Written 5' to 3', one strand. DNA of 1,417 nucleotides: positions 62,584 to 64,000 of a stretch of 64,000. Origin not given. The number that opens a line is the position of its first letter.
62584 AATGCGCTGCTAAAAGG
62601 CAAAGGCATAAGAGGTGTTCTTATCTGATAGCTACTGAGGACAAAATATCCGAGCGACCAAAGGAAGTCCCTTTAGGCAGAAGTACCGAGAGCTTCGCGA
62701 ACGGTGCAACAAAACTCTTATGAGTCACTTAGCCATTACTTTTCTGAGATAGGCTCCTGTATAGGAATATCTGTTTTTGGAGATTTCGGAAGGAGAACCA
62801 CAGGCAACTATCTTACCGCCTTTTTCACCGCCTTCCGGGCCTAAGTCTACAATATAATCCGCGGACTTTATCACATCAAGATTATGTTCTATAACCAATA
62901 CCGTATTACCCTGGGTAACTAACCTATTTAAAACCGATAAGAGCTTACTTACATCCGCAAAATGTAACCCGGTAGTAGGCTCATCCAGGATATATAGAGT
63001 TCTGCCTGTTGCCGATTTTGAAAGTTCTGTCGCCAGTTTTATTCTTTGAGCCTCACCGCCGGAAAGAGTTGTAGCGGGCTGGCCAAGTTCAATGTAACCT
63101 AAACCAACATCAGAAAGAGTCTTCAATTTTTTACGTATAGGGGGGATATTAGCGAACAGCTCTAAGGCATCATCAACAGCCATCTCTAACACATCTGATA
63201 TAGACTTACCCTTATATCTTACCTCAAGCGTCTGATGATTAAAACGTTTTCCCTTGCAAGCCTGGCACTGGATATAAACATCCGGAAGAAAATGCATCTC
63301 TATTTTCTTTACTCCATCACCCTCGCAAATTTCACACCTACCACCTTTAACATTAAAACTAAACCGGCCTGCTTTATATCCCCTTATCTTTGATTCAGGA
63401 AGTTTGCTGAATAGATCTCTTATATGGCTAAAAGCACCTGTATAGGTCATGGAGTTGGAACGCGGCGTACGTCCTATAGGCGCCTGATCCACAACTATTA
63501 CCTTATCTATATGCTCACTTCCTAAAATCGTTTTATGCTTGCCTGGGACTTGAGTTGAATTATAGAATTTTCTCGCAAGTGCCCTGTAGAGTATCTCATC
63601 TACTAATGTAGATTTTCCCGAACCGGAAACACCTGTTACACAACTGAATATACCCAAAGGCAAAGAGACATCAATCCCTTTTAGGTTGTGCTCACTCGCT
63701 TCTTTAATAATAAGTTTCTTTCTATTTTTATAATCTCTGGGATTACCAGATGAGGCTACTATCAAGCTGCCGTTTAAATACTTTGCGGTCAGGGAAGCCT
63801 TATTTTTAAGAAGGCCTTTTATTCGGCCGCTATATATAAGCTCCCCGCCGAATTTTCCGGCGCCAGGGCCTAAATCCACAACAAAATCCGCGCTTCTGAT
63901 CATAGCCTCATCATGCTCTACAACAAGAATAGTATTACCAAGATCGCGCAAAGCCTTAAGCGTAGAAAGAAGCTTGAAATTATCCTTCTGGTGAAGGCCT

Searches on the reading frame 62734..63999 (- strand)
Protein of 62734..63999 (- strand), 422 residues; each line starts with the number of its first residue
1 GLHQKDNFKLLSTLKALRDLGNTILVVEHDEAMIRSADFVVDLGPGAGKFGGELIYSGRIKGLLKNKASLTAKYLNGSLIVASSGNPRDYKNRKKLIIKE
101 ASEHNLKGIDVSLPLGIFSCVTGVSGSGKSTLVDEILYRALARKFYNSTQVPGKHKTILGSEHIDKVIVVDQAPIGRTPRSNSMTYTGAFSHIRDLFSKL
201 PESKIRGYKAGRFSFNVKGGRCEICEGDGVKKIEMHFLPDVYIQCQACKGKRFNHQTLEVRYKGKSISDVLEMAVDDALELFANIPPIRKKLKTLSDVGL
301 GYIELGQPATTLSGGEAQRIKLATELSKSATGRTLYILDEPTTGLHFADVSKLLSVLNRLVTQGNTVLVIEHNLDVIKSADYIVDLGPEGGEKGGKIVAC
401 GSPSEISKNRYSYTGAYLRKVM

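Call 69: find_homologous_proteins(query=window:62734-63999:-, max_evalue=1e-50)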
Query window:62734-63999:- (422 aa): 8000 proteins with E <= 1e-50 among 8000 candidates; the best 120 are listed.
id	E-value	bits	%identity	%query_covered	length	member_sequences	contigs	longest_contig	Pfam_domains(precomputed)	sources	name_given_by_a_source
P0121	7.5e-289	975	62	100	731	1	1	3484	PF00005.34,PF13555.13,PF13401.13,PF03193.23,PF20703.4,PF02463.26,PF00684.26,PF13304.13,PF13191.13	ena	-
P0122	7.2e-261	883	61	100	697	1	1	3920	PF01443.25,PF13555.13,PF13401.13,PF03193.23,PF20703.4,PF00684.26,PF13304.13,PF13191.13,PF02492.26,PF00005.34,PF05729.19,PF02463.26,PF20720.4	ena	-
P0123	6.0e-238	808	79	100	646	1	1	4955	PF17755.7,PF00005.34,PF02463.26,PF13304.13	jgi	jgi:excinuclease ABC subunit A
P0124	2.1e-231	786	77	100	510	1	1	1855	PF00005.34,PF02463.26,PF13304.13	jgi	jgi:excinuclease ABC subunit A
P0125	1.6e-219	747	75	100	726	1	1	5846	PF17755.7,PF00005.34,PF02463.26,PF13304.13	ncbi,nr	ncbi:MAG: excinuclease ABC subunit UvrA, partial [Candidatus Omnitrophica bacterium]|nr:excinuclease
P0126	1.2e-217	741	71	100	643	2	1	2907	PF17755.7,PF00005.34,PF02463.26,PF13304.13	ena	-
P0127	2.1e-217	740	64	100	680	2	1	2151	PF17755.7,PF00005.34,PF02463.26,PF13304.13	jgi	jgi:excinuclease ABC subunit A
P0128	3.4e-216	736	71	100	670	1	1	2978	PF17755.7,PF00005.34,PF02463.26,PF13304.13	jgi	jgi:excinuclease ABC subunit A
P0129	1.3e-215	734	64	100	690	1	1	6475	PF17755.7,PF00005.34,PF02463.26,PF00684.26,PF13304.13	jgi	jgi:excinuclease ABC subunit A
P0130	2.4e-215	733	69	100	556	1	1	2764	PF00005.34,PF02463.26,PF13304.13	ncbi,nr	ncbi:MAG: excinuclease ABC subunit UvrA, partial [Candidatus Omnitrophica bacterium]|nr:excinuclease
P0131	4.0e-214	729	72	100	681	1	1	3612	PF17755.7,PF00005.34,PF02463.26,PF13304.13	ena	-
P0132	1.2e-213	728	63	100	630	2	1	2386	PF17755.7,PF00005.34,PF02463.26,PF13304.13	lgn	-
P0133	2.1e-213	727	62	100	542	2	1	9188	PF00005.34,PF02463.26,PF13304.13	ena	-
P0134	2.8e-213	726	70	100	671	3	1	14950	PF17755.7,PF00005.34,PF02463.26,PF13304.13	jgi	-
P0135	3.0e-213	726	65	100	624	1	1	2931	PF12399.15,PF17755.7,PF00005.34,PF02463.26,PF13304.13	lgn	-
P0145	1.7e-212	724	65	100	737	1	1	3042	PF17760.7,PF17755.7,PF00005.34,PF02463.26,PF13304.13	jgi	jgi:excinuclease ABC subunit A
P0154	1.1e-211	721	69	100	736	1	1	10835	PF17760.7,PF17755.7,PF00005.34,PF02463.26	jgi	-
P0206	1.9e-208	710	70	100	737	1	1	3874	PF17760.7,PF17755.7,PF00005.34,PF02463.26,PF13304.13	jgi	-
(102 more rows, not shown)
